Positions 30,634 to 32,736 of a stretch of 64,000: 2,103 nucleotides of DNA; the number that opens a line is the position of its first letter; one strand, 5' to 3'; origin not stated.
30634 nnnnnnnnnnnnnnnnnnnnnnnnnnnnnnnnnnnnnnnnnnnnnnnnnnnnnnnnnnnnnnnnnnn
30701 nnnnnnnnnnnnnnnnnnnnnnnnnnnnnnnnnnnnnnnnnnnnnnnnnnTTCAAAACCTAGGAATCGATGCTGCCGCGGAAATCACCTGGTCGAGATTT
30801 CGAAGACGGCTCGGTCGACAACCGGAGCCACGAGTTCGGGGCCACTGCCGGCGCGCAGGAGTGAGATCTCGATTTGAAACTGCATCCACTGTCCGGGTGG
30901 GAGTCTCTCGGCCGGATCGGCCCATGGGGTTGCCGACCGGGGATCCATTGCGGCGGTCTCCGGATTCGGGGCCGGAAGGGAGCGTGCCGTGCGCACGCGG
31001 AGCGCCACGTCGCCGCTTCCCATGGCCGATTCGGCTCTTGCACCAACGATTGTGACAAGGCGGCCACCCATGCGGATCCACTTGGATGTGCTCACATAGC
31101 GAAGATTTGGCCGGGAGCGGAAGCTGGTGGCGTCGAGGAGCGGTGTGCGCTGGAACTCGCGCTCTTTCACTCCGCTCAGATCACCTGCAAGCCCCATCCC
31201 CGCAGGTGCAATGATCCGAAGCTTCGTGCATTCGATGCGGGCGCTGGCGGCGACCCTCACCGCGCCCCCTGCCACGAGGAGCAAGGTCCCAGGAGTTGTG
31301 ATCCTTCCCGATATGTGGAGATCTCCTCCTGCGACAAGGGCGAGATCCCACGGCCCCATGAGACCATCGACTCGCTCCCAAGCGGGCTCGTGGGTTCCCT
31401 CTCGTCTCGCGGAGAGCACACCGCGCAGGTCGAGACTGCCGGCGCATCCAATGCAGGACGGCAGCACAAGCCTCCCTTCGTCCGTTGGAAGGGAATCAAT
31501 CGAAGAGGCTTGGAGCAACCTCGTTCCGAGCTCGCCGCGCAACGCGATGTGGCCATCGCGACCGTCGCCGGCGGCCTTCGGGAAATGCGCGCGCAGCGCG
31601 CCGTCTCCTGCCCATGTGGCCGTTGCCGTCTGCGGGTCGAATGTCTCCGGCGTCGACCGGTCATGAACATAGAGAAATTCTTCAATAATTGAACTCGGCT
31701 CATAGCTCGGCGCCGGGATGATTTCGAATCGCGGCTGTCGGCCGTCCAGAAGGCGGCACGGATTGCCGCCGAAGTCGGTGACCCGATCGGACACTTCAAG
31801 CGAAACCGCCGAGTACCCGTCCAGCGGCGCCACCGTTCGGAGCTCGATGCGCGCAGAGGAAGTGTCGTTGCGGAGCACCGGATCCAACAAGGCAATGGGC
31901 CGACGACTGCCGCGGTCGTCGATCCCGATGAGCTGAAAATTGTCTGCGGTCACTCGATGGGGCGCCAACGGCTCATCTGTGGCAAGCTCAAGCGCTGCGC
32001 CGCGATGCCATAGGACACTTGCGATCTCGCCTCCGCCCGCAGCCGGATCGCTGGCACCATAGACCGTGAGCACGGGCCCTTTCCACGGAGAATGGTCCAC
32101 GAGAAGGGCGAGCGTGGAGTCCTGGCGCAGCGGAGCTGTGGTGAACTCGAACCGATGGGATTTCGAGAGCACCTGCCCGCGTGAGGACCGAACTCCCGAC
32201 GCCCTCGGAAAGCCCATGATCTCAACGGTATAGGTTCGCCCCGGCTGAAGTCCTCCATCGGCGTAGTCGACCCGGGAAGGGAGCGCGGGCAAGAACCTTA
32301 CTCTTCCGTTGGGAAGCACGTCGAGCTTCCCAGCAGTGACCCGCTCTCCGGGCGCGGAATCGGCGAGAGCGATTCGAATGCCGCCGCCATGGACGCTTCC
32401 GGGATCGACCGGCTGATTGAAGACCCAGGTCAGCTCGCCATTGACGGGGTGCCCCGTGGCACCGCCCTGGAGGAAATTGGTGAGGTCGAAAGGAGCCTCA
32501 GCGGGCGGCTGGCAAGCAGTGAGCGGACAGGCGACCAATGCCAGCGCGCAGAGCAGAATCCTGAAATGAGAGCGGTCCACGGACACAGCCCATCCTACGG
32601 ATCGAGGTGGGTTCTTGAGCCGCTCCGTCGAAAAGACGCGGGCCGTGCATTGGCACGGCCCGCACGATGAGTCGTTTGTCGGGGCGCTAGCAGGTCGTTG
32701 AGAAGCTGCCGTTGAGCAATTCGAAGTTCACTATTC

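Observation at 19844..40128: Candidate novel envelope system: a 20-kb co-directional block combining a motor-atypical type IV filament machine with giant lipoproteins, a PG-anchoring lipoprotein and an EF-G-like GTPase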

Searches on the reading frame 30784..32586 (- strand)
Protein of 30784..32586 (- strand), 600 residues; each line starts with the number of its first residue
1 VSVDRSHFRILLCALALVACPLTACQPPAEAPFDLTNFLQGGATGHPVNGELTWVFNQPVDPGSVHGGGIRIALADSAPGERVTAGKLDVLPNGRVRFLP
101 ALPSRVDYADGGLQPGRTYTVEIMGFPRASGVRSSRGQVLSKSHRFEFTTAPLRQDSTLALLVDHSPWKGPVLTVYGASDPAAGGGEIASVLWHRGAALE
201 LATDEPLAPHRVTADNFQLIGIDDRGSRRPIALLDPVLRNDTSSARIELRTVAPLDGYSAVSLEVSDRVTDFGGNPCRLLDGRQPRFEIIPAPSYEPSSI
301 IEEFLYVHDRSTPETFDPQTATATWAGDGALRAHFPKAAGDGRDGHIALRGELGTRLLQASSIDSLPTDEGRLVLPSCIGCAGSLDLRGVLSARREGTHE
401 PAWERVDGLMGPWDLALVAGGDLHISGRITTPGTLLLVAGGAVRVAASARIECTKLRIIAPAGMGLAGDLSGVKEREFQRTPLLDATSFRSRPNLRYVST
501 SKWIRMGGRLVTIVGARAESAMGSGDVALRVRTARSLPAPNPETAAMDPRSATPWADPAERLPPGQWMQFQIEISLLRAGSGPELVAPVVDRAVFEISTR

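Call 4: search_protein_families(library=pfam, proteins=[window:30784-32586:-], max_evalue=0.01)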
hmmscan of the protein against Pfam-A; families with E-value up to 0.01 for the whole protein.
window:30784-32586:- (600 aa): 1 family
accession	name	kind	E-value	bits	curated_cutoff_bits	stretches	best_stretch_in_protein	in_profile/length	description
PF13205.12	Big_5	-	4.4e-07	31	23.6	1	41-150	14-105/105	Bacterial Ig-like domain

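Call 22: search_protein_families(library=ncbifam, proteins=[window:30784-32586:-], max_evalue=0.001)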
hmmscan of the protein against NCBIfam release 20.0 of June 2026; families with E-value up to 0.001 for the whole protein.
window:30784-32586:- (600 aa): 0 families
